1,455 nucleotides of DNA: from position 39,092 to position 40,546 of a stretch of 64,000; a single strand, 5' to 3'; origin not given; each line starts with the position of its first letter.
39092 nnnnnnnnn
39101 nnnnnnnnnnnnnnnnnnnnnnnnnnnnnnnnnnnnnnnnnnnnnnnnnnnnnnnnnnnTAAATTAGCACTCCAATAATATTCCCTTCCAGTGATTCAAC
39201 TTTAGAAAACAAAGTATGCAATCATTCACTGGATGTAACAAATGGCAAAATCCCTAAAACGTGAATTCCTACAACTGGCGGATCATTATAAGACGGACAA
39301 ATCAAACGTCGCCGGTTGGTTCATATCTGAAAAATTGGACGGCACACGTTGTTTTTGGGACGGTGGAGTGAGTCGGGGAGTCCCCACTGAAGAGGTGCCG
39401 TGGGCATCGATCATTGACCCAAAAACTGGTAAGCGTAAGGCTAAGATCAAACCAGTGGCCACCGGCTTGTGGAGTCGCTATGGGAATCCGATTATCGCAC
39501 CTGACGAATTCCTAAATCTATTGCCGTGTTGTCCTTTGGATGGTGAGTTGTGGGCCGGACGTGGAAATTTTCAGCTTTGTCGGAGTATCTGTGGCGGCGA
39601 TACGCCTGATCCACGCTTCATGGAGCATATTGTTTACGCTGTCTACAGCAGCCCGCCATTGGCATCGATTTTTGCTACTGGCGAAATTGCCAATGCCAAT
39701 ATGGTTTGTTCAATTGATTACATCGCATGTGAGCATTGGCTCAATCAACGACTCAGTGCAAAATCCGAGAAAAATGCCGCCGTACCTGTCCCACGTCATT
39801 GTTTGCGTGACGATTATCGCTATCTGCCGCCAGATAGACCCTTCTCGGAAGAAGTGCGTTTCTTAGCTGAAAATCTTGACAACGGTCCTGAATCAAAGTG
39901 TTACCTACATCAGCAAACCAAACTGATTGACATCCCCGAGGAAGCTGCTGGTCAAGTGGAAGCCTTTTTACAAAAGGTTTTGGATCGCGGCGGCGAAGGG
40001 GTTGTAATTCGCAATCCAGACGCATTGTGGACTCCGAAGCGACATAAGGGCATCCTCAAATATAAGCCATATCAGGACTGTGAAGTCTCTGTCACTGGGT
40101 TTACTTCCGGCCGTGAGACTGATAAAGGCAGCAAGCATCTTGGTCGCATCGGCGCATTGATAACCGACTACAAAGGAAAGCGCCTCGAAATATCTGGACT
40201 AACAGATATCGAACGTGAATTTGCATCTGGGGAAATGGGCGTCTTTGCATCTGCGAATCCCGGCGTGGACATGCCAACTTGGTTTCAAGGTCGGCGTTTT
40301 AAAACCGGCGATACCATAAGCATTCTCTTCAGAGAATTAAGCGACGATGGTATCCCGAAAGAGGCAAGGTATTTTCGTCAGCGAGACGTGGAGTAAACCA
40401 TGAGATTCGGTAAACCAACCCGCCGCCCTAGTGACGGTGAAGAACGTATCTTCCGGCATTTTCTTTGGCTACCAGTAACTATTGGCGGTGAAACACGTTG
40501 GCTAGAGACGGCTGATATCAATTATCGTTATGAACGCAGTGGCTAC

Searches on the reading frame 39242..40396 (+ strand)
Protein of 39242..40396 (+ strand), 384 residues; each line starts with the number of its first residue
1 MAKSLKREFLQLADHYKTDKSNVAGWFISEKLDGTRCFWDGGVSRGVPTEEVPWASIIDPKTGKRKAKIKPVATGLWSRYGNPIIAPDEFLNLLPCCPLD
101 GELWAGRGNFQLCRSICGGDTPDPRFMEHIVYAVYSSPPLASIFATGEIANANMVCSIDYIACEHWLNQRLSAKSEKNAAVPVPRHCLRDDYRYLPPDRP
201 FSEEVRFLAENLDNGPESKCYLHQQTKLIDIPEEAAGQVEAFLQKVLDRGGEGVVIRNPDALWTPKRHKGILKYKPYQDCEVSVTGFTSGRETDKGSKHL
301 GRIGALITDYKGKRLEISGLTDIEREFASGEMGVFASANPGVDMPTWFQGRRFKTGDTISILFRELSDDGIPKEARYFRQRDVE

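Call 46: search_protein_families(library=pfam, proteins=[window:39242-40396:+], max_evalue=0.01)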
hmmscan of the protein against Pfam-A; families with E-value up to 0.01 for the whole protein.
window:39242-40396:+ (384 aa): 3 families
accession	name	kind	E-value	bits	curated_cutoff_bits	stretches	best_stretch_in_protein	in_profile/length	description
PF01068.26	DNA_ligase_A_M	-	1.4e-05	25.3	26.2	1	235-275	163-204/204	ATP dependent DNA ligase domain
PF14743.12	DNA_ligase_OB_2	-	4.7e-05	23.7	28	1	298-381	5-66/66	DNA ligase OB-like domain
PF09414.15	RNA_ligase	-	0.0086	16.7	27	0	224-275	127-171/171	RNA ligase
